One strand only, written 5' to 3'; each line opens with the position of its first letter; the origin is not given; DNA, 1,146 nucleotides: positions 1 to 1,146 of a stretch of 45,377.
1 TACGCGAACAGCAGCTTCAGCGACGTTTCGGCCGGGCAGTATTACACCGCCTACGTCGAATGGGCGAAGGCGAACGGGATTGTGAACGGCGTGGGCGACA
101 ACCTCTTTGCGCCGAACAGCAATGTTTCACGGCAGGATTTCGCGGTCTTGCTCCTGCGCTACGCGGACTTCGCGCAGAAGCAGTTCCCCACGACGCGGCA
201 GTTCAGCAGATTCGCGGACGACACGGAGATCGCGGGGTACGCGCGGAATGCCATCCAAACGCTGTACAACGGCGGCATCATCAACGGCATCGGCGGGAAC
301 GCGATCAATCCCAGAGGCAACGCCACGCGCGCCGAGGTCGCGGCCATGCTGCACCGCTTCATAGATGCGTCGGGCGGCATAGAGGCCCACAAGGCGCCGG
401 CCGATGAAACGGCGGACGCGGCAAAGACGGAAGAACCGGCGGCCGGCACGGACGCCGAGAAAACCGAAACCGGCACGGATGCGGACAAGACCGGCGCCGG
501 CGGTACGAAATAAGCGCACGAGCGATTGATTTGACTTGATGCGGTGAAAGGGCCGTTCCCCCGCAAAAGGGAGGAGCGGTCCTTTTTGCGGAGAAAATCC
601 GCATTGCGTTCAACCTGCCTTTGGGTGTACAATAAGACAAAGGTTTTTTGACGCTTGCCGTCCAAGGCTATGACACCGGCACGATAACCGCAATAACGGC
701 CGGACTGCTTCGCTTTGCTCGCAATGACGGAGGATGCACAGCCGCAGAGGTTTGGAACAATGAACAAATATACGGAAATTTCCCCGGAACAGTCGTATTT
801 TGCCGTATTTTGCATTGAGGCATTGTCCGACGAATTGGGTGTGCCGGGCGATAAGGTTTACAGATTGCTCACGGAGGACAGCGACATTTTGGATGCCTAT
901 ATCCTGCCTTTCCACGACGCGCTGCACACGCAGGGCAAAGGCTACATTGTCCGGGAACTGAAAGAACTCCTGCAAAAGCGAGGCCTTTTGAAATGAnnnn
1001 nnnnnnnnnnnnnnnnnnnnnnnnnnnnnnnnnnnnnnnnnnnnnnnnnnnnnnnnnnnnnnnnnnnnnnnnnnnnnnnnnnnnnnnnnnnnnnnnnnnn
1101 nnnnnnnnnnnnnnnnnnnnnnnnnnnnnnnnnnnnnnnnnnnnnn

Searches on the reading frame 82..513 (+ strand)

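Call 75: search_protein_families(library=pfam, proteins=[window:82-513:+], max_evalue=0.0001)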
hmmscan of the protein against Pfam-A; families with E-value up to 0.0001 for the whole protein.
window:82-513:+ (143 aa): 1 family
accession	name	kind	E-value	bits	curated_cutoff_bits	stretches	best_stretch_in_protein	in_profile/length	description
PF00395.25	SLH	-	5.7e-15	55.5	20.8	1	43-87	1-44/44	S-layer homology domain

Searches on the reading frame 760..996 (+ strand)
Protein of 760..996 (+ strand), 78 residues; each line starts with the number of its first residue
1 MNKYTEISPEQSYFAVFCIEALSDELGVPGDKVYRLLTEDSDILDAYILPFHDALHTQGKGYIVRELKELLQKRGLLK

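Call 3: search_protein_families(library=pfam, proteins=[window:760-996:+], max_evalue=1)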
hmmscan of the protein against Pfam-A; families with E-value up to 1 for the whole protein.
window:760-996:+ (78 aa): 2 families
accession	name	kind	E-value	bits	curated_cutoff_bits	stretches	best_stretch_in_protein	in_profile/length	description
PF12668.12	DUF3791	-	4.7e-17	62.2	25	1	14-74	2-60/60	Protein of unknown function (DUF3791)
PF02037.33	SAP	-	0.047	13.8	23.9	1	62-76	5-19/37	SAP domain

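Call 4: search_protein_families(library=ncbifam, proteins=[window:760-996:+], max_evalue=1)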
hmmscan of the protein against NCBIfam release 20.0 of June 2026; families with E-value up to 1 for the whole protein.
window:760-996:+ (78 aa): 1 family
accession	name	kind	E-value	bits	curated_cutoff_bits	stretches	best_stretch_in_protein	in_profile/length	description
NF010037.0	PRK13512.1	equivalog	0.14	11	394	1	18-76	112-172/438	CoA-disulfide reductase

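Call 6: search_protein_families(library=padloc, proteins=[window:760-996:+], max_evalue=1)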
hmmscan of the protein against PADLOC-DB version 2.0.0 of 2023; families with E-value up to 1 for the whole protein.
window:760-996:+ (78 aa): 3 families
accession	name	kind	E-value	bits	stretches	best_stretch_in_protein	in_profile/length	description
PDLC04434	PDC-M13A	-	2.5e-24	83.2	1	7-76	7-76/78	-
PDLC04445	PDC-M13C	-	7.5e-10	36.9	1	11-74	4-65/70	-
PDLC04433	PDC-M13A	-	1.5e-09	36.2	1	10-74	7-69/74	-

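Call 7: search_protein_families(library=phrogs, proteins=[window:760-996:+], max_evalue=1)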
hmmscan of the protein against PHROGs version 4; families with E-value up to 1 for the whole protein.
window:760-996:+ (78 aa): 1 family
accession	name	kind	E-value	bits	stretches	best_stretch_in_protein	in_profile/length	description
phrog_7952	-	unknown function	0.27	12.4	1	26-68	48-89/164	-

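Call 18: search_solved_structures(query=window:760-996:+, max_evalue=10)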
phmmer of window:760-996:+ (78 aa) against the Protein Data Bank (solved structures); distinct sequences matched with E-value up to 10: 11.
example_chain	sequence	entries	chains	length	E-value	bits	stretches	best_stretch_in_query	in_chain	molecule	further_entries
8gaa_A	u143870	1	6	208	7.4e-05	26.1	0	8-45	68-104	C6HR1_4r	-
4eqx_A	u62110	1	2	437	0.53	13.8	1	2-76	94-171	Coenzyme A disulfide reductase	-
4emw_A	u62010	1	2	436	0.53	13.8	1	2-76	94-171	Coenzyme A disulfide reductase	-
4eqr_A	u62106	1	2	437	0.54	13.8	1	2-76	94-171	Coenzyme A disulfide reductase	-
4em3_A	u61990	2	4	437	0.54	13.8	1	2-76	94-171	Coenzyme A disulfide reductase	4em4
1yqz_A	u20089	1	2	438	0.54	13.8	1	2-76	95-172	coenzyme A disulfide reductase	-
4eqw_A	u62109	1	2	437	0.54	13.8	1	2-76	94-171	Coenzyme A disulfide reductase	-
4eqs_A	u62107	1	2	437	0.54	13.8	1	2-76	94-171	Coenzyme A disulfide reductase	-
4h27_A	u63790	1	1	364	1.5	12.4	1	46-73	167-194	L-serine dehydratase/L-threonine deaminase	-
1p5j_A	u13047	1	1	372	1.6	12.3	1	46-73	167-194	L-serine dehydratase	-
2cgq_A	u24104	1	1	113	1.7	12.3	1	19-61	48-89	ACYL CARRIER PROTEIN ACPA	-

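Call 37: find_homologous_proteins(query=window:760-996:+)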
Query window:760-996:+ (78 aa): 548 proteins with E <= 0.001 among 549 candidates; the best 120 are listed.
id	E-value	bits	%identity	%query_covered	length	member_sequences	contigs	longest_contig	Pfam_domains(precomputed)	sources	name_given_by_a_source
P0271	2.0e-44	166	100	100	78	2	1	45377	PF12668.13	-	-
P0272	4.5e-35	136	81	100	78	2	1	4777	PF12668.13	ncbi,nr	ncbi:MAG: DUF3791 domain-containing protein [Clostridiales Family XIII bacterium]|nr:DUF3791 domain-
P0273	6.7e-33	129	74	100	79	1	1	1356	PF12668.13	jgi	jgi:hypothetical protein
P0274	1.2e-32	129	75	99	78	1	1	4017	PF12668.13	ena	-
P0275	1.5e-32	128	73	100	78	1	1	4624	PF12668.13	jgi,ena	-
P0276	2.9e-32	127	74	99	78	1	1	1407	PF12668.13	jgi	-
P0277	4.8e-32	127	74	100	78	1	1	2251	PF12668.13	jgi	jgi:hypothetical protein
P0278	8.4e-32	126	71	100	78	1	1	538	PF12668.13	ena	-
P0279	8.7e-32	126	74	99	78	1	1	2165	PF12668.13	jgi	jgi:hypothetical protein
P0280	1.1e-31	126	74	100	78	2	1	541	PF12668.13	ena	-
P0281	1.7e-31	125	72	100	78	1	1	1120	PF12668.13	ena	-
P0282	2.7e-31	124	76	95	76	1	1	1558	PF12668.13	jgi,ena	-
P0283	6.8e-31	123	71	100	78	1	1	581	PF12668.13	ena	-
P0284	8.2e-31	123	73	100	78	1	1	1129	PF12668.13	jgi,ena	-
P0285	1.4e-30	122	70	99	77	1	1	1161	PF12668.13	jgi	jgi:hypothetical protein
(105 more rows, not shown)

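Call 45: search_solved_structures(query=A4, max_evalue=10)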
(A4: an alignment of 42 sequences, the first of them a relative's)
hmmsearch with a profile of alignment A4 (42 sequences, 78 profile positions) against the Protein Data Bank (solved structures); distinct sequences matched with E-value up to 10: 13.
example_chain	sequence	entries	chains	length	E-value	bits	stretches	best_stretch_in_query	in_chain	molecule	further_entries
2esv_D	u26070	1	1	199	0.8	12.7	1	40-69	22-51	KK50.4 T cell receptor alpha chain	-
4ozf_G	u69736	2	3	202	0.81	12.7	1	40-69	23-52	T-CELL RECEPTOR, JR5.1 ALPHA CHAIN | T-CELL RECEPTOR, JR5.1 alpha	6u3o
5wjo_A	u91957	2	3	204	0.82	12.7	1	40-69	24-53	PG90 TCR alpha chain | T-cell receptor alpha variable 26-1,TRA@ protein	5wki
3dx9_A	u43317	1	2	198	0.82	12.7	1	40-69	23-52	DM1 T cell receptor alpha chain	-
7dzn_E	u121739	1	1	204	0.82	12.7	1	40-69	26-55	alpha chain T18A TCR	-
8trl_I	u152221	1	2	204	0.82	12.7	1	40-69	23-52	RA2.7 TCR alpha chain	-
8vd0_D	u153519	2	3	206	0.82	12.7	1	40-69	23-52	T-CELL-RECEPTOR, TCR ET650-4 alpha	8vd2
6xcp_D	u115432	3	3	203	0.82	12.7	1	40-69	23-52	T-CELL-RECEPTOR, A2.13-alpha chain | T-CELL-RECEPTOR, TCR A2.13 alpha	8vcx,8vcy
3dxa_D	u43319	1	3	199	0.82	12.7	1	40-69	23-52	DM1 T cell receptor alpha chain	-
4ozg_E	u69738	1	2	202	0.83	12.7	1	40-69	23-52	T-cell receptor, d2, alpha chain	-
7dzm_E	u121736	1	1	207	0.84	12.7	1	40-69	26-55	alpha chain T18A TCR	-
4ozh_E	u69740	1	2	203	0.84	12.7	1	40-69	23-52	T-cell receptor, s16, alpha chain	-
7ndt_DDD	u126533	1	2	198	0.85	12.6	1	40-69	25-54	T cell receptor alpha variable 26-1,T cell receptor alpha joining 37,T cell receptor alpha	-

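Call 60: predict_structure(alignment_id=A4)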
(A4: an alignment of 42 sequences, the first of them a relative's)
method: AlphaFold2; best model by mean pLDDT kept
length: 78 residues; sequences in the alignment: 42
mean_pLDDT: 86.0   pTM: 0.72
mean pLDDT of the five models: 86.0, 85.4, 83.6, 83.6, 83.3
residues with pLDDT >= 90: 38; 70-90: 33; 50-70: 4; < 50: 3
segments of 3 or more residues with pLDDT < 50: 1-3
pLDDT, mean of each block of 10 residues (from residue 1): 62 91 93 91 88 87 91 84
secondary structure, 60 per line:
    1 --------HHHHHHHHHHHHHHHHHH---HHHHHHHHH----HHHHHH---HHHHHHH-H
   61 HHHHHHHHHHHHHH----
elements in order: H9-26 H30-38 H43-48 H52-58 H60-74

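Call 64: fold_search(model_id=the predicted structure, library=pdb)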
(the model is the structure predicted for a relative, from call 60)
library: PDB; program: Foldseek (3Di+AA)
matches with E <= 10: 10; with E <= 0.001: 0
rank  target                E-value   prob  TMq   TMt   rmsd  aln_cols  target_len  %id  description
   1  2ao9_E                2.7e+00  0.06  0.24  0.17  17.3        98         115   14  Structural Genomics, The crystal structure of a Phage protein (phBC6A51) from Bacillus cereus ATCC 14579 (released 2005-09-27)
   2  2ao9_H                3.2e+00  0.05  0.23  0.16  16.9       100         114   14  Structural Genomics, The crystal structure of a Phage protein (phBC6A51) from Bacillus cereus ATCC 14579 (released 2005-09-27)
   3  2ao9_G                5.1e+00  0.05  0.28  0.21  17.0        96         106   14  Structural Genomics, The crystal structure of a Phage protein (phBC6A51) from Bacillus cereus ATCC 14579 (released 2005-09-27)
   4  1zlj_D                7.2e+00  0.05  0.26  0.29   9.7        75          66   11  Crystal Structure of the Mycobacterium tuberculosis Hypoxic Response Regulator DosR C-terminal Domain (released 2006-01-31)
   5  4d7x_MODEL_1_A        7.6e+00  0.05  0.31  0.29  10.4        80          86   11  Solution Structure of the Mediator Gall11 KIX Domain of C. Glabrata (released 2015-12-09)
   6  4j2n_A                8.5e+00  0.18  0.27  0.38   1.1        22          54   27  Crystal Structure of mycobacteriophage Pukovnik Xis (released 2013-10-23)
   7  6wq2_A                8.5e+00  0.07  0.40  0.24  10.3        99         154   19  Cryo-EM of the S. islandicus filamentous virus, SIFV (released 2020-07-29)
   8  1s7o_A                8.5e+00  0.03  0.27  0.21  16.0        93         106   16  Crystal structure of putative DNA binding protein SP_1288 from Streptococcus pygenes (released 2004-06-29)
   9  9ukt_F                9.6e+00  0.06  0.38  0.11  10.7        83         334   18  CryoEM structure of the T.thermophilus transcription initiation complex bound to Gp4A-C-U and CTP, -1 dC in the templa (released 2025-10-22)
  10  1s7o_C                9.6e+00  0.03  0.29  0.21  15.9        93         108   16  Crystal structure of putative DNA binding protein SP_1288 from Streptococcus pygenes (released 2004-06-29)
